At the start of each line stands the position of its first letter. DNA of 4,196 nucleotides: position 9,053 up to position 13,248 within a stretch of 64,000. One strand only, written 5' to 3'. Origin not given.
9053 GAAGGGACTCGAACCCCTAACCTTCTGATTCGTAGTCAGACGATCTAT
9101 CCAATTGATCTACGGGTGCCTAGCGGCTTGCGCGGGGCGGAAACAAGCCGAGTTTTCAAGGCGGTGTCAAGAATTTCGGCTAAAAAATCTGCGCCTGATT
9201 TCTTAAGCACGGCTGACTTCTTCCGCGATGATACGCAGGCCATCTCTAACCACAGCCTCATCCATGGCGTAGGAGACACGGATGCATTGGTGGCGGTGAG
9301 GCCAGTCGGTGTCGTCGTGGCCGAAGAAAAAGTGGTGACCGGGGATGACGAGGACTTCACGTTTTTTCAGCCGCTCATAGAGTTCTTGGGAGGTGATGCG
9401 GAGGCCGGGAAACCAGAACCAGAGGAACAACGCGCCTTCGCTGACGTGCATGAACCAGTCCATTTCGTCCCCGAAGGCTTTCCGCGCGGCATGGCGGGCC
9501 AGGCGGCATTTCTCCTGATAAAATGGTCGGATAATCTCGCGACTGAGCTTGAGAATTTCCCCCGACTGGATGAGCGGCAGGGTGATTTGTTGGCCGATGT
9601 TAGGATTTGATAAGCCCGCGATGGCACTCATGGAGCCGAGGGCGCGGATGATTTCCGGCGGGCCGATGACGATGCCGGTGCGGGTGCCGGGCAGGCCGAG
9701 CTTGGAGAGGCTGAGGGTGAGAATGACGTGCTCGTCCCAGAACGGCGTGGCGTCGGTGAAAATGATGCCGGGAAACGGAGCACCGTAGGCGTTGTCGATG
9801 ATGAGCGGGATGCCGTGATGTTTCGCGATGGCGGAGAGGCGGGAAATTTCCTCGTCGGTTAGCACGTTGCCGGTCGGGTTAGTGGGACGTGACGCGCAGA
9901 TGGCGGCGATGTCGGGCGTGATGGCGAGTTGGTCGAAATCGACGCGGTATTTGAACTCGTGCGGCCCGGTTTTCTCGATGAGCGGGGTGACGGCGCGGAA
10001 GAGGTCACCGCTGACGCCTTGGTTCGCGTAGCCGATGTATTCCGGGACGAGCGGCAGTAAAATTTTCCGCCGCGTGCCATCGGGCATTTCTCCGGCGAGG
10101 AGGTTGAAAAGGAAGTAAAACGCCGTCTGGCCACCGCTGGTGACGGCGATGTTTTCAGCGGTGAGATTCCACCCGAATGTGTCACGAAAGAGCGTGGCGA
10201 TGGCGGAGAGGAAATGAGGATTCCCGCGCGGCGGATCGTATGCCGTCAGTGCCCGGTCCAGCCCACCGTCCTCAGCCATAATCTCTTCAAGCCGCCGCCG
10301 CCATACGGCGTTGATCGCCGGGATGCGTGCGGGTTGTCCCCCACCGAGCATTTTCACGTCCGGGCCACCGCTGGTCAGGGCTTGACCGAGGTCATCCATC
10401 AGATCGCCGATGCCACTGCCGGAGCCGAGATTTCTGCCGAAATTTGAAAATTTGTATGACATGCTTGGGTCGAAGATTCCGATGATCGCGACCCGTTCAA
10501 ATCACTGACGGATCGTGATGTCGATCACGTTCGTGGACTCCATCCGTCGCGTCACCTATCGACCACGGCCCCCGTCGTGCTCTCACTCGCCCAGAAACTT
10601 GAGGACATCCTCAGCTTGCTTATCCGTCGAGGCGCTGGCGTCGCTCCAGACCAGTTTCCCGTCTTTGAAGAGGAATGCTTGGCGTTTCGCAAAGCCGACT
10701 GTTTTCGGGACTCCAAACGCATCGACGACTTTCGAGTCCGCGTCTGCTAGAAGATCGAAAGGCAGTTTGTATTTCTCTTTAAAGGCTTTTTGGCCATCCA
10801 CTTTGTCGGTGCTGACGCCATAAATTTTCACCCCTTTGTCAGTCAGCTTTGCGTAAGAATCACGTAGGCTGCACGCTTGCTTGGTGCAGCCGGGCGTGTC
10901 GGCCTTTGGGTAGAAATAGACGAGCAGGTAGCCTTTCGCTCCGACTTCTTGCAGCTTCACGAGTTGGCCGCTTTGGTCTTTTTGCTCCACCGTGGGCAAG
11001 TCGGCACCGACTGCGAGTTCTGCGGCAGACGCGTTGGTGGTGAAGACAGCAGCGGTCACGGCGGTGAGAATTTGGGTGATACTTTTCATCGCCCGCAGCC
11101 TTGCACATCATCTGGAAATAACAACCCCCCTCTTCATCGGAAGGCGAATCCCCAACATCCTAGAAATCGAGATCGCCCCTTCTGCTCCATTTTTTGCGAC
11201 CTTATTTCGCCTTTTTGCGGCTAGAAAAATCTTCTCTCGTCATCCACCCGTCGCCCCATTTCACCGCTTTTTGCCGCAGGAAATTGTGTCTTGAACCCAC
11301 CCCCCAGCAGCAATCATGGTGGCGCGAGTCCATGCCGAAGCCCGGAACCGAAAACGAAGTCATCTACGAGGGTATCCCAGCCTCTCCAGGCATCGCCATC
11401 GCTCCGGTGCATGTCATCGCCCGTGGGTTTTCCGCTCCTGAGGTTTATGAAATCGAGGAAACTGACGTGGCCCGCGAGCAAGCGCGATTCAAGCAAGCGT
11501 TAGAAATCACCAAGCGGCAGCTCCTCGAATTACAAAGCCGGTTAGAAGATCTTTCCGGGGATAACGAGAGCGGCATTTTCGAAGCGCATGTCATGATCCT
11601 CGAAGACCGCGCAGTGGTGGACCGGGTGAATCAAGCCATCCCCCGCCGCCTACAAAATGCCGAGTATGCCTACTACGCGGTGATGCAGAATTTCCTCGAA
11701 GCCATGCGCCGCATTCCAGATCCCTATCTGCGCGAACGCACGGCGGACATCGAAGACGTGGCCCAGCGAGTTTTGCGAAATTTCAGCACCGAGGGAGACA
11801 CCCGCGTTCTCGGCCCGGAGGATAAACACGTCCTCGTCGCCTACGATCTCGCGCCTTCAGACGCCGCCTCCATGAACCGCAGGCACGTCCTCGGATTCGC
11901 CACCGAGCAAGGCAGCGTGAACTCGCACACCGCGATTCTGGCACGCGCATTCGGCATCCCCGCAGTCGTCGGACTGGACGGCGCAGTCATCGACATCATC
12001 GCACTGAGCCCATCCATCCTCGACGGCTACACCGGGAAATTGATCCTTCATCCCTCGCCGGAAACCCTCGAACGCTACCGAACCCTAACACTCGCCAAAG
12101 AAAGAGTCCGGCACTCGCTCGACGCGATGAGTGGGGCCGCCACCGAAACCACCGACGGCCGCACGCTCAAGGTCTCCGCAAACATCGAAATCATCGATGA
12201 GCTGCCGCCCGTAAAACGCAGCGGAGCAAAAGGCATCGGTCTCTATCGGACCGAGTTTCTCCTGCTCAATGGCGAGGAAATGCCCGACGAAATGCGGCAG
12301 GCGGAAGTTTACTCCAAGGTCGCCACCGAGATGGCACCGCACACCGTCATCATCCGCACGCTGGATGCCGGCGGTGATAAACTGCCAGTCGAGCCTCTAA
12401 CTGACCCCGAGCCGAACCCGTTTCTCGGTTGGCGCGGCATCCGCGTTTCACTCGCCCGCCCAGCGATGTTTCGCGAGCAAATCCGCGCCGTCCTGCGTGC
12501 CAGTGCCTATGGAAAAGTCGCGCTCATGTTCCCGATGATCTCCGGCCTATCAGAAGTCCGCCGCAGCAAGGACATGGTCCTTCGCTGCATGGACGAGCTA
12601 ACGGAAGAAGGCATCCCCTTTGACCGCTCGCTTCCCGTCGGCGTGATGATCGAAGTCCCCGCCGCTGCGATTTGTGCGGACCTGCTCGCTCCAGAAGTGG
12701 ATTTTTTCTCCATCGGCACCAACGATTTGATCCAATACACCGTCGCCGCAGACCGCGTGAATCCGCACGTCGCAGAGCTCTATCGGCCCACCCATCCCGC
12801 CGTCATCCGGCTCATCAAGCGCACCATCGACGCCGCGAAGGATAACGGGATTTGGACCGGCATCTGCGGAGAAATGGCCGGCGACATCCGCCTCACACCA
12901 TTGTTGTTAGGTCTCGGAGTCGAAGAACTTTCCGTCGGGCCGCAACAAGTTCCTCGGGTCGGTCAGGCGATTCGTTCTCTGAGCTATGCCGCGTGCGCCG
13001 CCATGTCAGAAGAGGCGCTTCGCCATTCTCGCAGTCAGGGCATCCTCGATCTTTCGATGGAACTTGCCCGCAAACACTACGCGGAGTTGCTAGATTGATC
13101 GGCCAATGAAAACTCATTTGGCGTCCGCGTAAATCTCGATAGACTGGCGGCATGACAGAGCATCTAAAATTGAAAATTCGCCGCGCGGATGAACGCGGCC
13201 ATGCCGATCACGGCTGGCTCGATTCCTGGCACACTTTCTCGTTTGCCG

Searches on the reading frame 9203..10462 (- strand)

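Call 20: search_protein_families(library=pfam, proteins=[window:9203-10462:-], max_evalue=0.0001)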
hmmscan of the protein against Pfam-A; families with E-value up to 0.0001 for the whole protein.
window:9203-10462:- (419 aa): 1 family
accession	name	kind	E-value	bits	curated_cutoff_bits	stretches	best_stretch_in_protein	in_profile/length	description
PF00155.27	Aminotran_1_2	-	6.2e-24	85.3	19.7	1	173-410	127-359/361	Aminotransferase class I and II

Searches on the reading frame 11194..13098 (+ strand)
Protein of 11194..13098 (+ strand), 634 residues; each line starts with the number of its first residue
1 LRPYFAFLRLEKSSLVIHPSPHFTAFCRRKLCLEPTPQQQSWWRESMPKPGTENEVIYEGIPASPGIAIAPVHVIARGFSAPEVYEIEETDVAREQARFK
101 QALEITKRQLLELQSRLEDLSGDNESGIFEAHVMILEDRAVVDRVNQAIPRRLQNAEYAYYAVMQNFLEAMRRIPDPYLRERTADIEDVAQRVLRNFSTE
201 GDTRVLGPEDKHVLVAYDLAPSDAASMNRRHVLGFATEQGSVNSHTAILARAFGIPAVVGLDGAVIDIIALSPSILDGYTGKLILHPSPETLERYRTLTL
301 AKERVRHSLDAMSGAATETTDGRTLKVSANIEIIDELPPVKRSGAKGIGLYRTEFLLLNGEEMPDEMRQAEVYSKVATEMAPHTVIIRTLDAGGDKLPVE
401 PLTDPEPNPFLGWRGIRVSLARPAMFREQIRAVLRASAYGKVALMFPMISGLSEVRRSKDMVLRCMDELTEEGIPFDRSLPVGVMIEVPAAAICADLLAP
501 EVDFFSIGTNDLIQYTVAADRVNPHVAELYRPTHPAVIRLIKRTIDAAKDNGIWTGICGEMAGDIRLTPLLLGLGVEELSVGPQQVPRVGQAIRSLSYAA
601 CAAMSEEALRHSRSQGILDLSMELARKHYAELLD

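Call 20: search_protein_families(library=pfam, proteins=[window:11194-13098:+], max_evalue=0.0001)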
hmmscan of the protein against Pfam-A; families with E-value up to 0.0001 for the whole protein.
window:11194-13098:+ (634 aa): 3 families
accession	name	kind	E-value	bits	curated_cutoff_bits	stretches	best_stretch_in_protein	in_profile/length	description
PF02896.24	PEP-utilizers_C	-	1.2e-101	340.2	22.8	1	314-596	9-291/293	PEP-utilising enzyme, PEP-binding domain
PF05524.18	PEP-utilisers_N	-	9.8e-32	110.1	24.4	1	59-182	1-121/121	PEP-utilising enzyme, N-terminal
PF00391.29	PEP-utilizers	-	4.5e-21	74.7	23.1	1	209-281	2-72/72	PEP-utilising enzyme, mobile domain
